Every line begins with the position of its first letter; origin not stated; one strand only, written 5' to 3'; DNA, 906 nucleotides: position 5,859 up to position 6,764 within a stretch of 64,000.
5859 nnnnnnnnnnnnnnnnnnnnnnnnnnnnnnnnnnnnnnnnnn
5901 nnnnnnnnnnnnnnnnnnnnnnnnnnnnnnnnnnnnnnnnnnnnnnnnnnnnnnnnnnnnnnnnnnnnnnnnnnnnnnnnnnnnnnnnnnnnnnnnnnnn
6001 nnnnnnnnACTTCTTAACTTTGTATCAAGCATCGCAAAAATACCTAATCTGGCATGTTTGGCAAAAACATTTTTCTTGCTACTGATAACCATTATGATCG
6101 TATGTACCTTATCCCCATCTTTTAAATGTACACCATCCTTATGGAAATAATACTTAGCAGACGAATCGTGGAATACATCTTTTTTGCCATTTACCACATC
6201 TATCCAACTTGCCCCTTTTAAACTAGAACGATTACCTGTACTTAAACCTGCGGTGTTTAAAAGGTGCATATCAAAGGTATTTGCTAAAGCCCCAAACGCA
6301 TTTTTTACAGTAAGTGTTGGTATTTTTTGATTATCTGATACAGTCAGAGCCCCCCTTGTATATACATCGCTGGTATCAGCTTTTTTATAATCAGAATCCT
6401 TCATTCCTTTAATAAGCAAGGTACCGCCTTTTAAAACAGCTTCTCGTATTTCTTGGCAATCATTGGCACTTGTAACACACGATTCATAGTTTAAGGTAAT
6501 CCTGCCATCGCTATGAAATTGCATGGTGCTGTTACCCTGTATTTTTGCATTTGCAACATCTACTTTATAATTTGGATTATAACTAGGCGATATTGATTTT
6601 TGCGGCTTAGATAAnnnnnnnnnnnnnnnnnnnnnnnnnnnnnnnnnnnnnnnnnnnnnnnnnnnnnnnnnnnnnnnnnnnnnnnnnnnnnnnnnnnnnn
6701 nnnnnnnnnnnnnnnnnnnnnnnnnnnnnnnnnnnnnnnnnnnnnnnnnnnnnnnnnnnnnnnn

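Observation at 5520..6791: TbpB/fHbp-type surface lipoprotein with a poly-glycine tether in an alphaproteobacterium-like genome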

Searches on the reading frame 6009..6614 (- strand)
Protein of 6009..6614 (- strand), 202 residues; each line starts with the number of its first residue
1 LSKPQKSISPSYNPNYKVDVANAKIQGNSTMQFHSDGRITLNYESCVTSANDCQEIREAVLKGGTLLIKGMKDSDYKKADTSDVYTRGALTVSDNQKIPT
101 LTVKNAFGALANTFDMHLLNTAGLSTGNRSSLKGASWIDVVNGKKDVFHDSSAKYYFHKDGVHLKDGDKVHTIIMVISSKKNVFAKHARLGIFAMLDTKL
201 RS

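Call 87: search_solved_structures(query=A8, max_evalue=10)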
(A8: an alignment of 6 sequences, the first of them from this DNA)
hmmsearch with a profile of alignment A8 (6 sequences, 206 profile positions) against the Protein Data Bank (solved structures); distinct sequences matched with E-value up to 10: 3.
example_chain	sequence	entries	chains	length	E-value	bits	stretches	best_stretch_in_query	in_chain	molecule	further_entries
7dda_A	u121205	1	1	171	0.27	14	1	67-127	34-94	Envelope protein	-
6yfo_AA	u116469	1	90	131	0.75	12.6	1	20-76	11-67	coat protein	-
7edr_A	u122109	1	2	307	1.1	12.1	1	55-180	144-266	Moesin/ezrin/radixin homolog 2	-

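Call 88: search_protein_families(library=pfam, alignment_id=A8, max_evalue=1)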
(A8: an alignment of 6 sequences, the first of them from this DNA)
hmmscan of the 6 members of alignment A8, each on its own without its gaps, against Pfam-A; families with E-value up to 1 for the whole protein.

A. member 1, seq(202 aa): 2 families
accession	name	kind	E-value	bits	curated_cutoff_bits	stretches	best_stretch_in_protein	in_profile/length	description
PF15886.11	CBM39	-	0.0015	18.7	25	1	144-183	47-86/107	Carbohydrate binding domain (family 32)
PF09992.14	NAGPA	-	0.0035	18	25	1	22-105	33-110/169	Phosphodiester glycosidase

B. families by the number of members that match (of 6 scanned): 6 families
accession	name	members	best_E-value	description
PF14428.12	DddA-like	2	0.025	Double-stranded DNA deaminase toxin A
PF15886.11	CBM39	1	0.0015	Carbohydrate binding domain (family 32)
PF09992.14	NAGPA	1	0.0035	Phosphodiester glycosidase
PF13157.11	Enas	1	0.1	Endospore appendages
PF17987.7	PMT2_N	1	0.13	Phosphoethanolamine N-methyltransferase 2 N-terminal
PF12021.13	DUF3509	1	0.17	Protein of unknown function (DUF3509)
